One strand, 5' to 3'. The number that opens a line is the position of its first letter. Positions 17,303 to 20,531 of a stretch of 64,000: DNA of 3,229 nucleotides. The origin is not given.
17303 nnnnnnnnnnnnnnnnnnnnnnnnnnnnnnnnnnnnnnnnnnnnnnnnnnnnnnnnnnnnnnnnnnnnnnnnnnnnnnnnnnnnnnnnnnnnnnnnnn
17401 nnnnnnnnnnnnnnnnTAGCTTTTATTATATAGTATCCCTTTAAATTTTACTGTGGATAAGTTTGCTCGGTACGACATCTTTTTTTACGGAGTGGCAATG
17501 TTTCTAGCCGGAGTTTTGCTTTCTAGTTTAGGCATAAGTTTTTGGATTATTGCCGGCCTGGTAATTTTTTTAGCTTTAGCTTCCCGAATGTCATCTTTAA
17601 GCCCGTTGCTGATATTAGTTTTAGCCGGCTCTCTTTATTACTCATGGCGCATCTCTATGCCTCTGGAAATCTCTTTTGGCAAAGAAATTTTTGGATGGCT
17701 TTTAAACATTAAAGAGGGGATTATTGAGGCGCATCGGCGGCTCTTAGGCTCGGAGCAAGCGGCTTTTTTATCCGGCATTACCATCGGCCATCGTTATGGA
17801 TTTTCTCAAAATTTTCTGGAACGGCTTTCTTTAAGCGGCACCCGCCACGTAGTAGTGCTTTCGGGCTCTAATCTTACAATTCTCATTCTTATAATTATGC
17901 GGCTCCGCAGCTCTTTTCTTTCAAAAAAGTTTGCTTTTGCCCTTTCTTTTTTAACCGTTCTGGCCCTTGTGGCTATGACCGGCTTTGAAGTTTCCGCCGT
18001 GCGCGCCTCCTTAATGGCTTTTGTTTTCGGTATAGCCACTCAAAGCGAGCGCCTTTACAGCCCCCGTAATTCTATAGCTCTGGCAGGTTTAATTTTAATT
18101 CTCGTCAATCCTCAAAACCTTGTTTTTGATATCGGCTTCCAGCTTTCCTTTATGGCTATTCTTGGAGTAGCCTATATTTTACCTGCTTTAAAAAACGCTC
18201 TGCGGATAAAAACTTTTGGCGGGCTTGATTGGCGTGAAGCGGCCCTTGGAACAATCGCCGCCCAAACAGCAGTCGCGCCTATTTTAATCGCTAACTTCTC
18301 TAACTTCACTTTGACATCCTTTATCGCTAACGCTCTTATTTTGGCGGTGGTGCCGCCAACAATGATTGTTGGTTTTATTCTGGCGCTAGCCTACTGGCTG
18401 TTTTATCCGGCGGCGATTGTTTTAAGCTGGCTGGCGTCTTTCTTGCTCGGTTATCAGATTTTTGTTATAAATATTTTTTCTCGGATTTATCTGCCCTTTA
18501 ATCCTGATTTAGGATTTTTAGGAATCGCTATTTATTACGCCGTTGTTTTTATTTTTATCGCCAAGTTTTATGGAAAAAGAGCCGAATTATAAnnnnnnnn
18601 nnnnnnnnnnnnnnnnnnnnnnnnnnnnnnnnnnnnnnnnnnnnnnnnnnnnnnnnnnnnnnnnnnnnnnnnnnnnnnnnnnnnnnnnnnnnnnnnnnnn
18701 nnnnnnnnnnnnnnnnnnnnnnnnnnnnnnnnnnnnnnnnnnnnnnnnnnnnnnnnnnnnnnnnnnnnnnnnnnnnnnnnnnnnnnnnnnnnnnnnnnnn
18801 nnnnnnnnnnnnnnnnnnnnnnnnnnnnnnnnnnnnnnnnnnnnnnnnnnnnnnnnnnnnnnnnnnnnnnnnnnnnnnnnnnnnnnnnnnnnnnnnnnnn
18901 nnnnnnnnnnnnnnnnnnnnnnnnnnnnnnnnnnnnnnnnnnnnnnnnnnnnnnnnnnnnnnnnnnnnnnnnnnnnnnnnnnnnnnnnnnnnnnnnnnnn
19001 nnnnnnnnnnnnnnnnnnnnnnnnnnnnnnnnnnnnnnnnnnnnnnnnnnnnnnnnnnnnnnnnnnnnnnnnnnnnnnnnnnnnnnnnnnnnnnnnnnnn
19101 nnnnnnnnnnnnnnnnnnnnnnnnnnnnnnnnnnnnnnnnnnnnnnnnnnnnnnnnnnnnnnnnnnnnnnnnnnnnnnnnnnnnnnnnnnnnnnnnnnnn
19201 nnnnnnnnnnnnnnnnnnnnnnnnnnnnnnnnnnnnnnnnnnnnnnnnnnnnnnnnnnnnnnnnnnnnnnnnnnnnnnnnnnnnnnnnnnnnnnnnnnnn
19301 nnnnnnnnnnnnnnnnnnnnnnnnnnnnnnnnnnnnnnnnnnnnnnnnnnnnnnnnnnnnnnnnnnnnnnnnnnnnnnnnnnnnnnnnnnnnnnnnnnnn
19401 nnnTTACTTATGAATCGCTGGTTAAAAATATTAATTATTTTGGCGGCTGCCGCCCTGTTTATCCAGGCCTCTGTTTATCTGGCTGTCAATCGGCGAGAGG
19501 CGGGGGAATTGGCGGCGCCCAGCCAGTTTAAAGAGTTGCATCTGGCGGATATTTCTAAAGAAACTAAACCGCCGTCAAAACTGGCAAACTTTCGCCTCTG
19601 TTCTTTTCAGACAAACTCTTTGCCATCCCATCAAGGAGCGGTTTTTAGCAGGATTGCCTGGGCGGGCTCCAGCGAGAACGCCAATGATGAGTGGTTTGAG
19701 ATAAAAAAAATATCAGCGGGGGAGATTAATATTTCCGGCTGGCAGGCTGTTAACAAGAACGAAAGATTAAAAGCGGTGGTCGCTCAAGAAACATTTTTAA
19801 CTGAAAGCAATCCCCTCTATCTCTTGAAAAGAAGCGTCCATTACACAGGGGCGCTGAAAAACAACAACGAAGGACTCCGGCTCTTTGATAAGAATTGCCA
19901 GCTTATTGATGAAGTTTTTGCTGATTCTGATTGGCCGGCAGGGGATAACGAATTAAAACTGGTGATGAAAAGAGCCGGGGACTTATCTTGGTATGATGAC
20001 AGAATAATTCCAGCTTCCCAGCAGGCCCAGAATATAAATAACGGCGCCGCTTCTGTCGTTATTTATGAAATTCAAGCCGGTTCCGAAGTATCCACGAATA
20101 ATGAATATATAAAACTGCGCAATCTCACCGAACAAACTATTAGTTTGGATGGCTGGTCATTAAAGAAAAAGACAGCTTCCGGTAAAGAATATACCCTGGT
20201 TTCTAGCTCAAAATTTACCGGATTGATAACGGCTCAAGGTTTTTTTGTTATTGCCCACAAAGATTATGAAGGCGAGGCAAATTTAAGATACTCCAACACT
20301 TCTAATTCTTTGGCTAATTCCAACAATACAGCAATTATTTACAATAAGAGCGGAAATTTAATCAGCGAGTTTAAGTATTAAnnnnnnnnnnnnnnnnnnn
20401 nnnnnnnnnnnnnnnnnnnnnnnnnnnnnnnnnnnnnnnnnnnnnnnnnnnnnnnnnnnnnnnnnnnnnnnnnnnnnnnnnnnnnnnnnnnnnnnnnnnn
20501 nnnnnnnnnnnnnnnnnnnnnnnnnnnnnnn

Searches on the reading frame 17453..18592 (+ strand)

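Call 104: search_protein_families(library=pfam, proteins=[window:17453-18592:+], max_evalue=0.0001)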
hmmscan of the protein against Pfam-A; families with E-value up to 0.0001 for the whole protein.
window:17453-18592:+ (379 aa): 1 family
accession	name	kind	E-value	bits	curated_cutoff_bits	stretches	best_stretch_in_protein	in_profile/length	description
PF03772.21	Competence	-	1.2e-35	123.7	23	1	110-369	2-264/270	Competence protein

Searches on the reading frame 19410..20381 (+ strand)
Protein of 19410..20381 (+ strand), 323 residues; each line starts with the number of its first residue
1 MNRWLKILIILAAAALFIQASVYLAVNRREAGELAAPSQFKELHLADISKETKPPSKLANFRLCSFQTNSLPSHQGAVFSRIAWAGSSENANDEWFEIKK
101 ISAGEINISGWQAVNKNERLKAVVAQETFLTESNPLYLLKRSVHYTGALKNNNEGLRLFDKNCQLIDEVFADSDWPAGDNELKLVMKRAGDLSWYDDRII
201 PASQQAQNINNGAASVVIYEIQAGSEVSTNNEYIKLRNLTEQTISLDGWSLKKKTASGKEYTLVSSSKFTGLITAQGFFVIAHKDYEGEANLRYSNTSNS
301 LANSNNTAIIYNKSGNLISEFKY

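Call 104: search_protein_families(library=pfam, proteins=[window:19410-20381:+], max_evalue=0.0001)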
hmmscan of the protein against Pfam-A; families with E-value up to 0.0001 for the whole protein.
window:19410-20381:+ (323 aa): 1 family
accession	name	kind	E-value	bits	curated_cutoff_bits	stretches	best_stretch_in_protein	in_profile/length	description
PF00932.25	LTD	-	5.7e-20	72.1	34.3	1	213-323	5-107/109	Lamin Tail Domain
